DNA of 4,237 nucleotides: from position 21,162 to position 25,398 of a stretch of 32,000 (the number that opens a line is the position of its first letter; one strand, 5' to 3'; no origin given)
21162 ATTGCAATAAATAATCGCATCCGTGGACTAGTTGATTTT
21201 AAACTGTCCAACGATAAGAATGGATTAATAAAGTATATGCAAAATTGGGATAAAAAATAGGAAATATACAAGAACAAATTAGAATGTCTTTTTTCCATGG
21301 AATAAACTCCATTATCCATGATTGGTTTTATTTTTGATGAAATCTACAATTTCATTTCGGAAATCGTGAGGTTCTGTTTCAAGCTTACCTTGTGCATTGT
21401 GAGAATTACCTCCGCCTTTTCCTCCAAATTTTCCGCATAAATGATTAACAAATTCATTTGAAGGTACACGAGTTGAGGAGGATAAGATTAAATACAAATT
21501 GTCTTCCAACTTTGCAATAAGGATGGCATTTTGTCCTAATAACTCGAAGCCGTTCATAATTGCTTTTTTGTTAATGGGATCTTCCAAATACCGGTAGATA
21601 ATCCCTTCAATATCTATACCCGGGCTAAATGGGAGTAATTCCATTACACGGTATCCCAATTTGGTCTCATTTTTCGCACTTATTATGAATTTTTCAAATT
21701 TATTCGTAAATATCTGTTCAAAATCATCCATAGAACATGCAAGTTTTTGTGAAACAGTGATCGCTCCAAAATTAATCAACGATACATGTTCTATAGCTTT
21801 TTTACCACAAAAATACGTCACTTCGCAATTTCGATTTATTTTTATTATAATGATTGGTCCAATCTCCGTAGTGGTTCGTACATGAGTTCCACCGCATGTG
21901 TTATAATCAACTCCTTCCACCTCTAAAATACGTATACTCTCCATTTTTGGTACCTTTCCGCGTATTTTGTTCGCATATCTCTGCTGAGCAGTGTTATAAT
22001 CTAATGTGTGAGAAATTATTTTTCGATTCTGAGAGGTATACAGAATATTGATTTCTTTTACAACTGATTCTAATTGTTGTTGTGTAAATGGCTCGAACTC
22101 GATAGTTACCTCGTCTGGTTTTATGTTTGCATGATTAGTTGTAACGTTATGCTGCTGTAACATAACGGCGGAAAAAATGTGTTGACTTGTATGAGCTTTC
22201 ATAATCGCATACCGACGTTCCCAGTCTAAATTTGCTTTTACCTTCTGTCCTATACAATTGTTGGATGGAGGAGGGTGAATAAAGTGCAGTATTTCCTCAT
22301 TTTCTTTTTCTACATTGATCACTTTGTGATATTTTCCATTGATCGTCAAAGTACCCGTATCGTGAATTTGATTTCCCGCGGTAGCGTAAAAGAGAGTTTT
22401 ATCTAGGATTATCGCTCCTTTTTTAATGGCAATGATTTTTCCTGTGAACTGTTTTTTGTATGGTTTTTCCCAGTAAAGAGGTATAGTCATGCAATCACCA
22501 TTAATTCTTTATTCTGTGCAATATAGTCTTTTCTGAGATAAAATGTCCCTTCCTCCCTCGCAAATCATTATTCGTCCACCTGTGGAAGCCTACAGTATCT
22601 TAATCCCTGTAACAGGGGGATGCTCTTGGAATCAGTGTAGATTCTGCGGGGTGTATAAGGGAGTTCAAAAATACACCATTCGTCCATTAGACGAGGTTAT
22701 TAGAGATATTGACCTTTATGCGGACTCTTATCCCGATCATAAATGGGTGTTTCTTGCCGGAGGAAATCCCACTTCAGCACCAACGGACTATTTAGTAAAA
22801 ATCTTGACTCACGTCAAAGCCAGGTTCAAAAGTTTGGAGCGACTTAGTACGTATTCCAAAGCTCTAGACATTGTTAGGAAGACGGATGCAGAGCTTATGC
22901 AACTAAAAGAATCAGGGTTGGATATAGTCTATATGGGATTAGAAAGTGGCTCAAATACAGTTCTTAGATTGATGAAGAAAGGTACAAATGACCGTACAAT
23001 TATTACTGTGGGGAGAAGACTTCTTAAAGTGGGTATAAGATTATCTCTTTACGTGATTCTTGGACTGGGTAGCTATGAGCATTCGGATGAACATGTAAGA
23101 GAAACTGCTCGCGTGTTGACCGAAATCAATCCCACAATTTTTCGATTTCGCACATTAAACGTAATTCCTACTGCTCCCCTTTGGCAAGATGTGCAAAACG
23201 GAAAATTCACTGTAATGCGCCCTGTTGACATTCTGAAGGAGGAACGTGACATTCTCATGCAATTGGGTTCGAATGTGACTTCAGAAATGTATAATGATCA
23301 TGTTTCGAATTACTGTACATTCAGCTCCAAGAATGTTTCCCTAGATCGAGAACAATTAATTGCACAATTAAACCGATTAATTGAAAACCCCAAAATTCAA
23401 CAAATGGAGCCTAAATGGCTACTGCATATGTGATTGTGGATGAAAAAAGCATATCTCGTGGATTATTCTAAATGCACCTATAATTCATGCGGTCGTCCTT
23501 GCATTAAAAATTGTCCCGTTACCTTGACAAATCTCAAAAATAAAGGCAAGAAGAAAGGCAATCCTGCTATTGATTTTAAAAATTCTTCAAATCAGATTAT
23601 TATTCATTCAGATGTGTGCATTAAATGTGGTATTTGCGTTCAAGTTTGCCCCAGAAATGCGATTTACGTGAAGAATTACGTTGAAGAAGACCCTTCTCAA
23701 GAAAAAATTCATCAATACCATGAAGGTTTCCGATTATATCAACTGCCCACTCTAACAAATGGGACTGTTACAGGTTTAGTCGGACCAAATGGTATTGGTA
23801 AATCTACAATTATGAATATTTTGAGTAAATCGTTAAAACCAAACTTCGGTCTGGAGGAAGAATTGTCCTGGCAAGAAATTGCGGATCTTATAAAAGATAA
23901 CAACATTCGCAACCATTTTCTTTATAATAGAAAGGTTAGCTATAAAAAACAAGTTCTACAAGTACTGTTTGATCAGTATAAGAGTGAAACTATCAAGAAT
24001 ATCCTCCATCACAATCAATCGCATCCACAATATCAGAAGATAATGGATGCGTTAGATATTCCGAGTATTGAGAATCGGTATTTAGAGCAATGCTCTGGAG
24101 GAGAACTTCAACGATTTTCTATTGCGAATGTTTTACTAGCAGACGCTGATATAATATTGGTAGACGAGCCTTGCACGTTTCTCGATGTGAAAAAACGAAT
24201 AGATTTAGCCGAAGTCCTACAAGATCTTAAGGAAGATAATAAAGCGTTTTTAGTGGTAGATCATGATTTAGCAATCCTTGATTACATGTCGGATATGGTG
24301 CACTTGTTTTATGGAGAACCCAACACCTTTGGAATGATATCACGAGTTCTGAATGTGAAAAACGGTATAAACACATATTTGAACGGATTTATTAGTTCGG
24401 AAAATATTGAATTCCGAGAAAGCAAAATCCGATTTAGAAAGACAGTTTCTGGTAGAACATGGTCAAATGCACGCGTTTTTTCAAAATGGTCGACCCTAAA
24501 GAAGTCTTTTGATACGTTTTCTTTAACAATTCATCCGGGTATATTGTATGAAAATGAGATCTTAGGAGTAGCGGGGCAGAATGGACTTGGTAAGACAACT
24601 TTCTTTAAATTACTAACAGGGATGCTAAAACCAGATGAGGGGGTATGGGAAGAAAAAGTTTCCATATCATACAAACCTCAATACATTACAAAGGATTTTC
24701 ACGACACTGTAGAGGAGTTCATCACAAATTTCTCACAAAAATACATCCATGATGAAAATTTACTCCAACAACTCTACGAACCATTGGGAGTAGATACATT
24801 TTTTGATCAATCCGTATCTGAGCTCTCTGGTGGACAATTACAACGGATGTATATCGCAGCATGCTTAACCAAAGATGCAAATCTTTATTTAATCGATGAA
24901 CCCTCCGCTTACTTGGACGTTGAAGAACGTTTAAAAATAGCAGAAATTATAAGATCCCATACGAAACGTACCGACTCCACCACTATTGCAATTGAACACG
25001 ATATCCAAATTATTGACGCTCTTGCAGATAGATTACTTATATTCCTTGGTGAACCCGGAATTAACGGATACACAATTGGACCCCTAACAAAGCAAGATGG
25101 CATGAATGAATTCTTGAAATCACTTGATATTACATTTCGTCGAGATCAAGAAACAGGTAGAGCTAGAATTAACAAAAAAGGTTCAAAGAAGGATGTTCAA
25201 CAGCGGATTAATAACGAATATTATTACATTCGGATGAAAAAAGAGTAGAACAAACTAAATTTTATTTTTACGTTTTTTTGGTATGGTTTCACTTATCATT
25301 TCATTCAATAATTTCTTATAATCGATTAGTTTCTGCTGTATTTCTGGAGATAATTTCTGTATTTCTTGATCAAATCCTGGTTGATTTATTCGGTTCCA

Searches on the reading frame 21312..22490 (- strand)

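Call 8: search_protein_families(library=pfam, proteins=[window:21312-22490:-])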
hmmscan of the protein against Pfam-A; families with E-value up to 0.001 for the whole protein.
window:21312-22490:- (392 aa): 3 families
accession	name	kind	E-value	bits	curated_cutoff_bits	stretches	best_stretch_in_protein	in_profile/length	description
PF01411.24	tRNA-synt_2c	-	3.1e-13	49.5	30.3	1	12-92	472-552/552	tRNA synthetases class II (A)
PF07973.19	tRNA_SAD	-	2.9e-08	34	24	1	186-221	1-36/44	Threonyl and Alanyl tRNA synthetase second additional domain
PF02272.25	DHHA1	-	4.8e-05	24.2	25.9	1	318-386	29-97/102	DHHA1 domain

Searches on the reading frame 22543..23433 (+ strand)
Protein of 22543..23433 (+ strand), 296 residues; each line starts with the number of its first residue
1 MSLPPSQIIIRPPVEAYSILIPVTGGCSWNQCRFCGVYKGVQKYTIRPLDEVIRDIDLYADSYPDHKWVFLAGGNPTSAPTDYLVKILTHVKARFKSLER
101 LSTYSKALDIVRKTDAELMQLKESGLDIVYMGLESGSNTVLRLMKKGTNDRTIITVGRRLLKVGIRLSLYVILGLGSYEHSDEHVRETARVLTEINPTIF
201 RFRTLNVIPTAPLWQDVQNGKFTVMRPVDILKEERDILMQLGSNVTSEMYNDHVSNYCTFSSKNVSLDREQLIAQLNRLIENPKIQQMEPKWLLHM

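Call 8: search_protein_families(library=pfam, proteins=[window:22543-23433:+])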
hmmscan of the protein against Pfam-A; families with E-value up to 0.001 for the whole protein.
window:22543-23433:+ (296 aa): 1 family
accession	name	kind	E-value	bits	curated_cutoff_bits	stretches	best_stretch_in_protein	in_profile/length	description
PF04055.27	Radical_SAM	-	1.1e-19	71.7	29.5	1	21-190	1-164/166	Radical SAM superfamily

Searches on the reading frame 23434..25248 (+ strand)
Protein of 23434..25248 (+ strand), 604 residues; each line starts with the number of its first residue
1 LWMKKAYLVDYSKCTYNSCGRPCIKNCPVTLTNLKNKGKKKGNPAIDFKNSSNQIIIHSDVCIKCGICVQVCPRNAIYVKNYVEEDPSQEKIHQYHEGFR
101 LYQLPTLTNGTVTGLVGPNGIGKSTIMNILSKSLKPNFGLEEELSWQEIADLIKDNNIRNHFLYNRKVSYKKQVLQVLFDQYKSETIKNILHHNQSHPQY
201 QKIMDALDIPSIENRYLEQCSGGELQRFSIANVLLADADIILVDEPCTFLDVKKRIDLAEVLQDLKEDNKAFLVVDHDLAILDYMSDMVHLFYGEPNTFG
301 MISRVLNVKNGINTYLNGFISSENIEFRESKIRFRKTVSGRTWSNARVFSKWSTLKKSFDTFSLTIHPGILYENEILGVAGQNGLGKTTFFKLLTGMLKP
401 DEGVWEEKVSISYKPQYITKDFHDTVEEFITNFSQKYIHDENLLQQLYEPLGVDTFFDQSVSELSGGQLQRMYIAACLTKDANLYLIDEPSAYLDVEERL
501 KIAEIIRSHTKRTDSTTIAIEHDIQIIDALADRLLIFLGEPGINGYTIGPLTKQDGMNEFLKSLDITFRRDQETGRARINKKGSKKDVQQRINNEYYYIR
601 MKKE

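Call 8: search_protein_families(library=pfam, proteins=[window:23434-25248:+])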
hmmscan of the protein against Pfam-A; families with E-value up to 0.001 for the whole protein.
window:23434-25248:+ (604 aa): 18 families
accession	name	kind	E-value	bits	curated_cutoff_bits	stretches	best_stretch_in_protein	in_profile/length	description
PF00005.33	ABC_tran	-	2.6e-41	141.9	25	2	106-247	7-136/137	ABC transporter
PF02463.25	SMC_N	-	3.2e-12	46.8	40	2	98-293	9-213/220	RecF/RecN/SMC N terminal domain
PF13304.12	AAA_21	-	3.4e-09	37.6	27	0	112-131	1-20/304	AAA domain, putative AbiEii toxin, Type IV TA system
PF12838.12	Fer4_7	-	2.9e-08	34.5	27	2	18-76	4-52/52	4Fe-4S dicluster domain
PF00037.32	Fer4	-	2.4e-07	30.7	21.1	1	55-78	1-24/24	4Fe-4S binding domain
PF13401.12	AAA_22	-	1.6e-06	28.9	27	0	376-490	7-93/130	AAA domain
PF13237.11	Fer4_10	-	1.6e-06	28.3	25.5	2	9-73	4-53/53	4Fe-4S dicluster domain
PF13187.11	Fer4_9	-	2.3e-06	28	27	1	18-77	4-52/52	4Fe-4S dicluster domain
PF13484.11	Fer4_16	-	3e-06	28.3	30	1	62-94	2-35/66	4Fe-4S double cluster binding domain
PF12837.12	Fer4_6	-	3.1e-06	27.3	25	0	60-77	7-24/24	4Fe-4S binding domain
PF03215.21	Rad17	-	1.6e-05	25.4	23.8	0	114-137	49-72/186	Rad17 P-loop domain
PF03193.22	RsgA_GTPase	-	1.7e-05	25.2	30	0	102-135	98-131/174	RsgA GTPase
PF13175.12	AAA_15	-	1.9e-05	24.9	32.1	1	99-202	11-113/374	AAA ATPase domain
PF12797.12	Fer4_2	-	0.00012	22.2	24.5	1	56-73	4-21/22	4Fe-4S binding domain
PF07693.20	KAP_NTPase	-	0.00016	21.5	20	0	105-179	15-48/293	KAP family P-loop domain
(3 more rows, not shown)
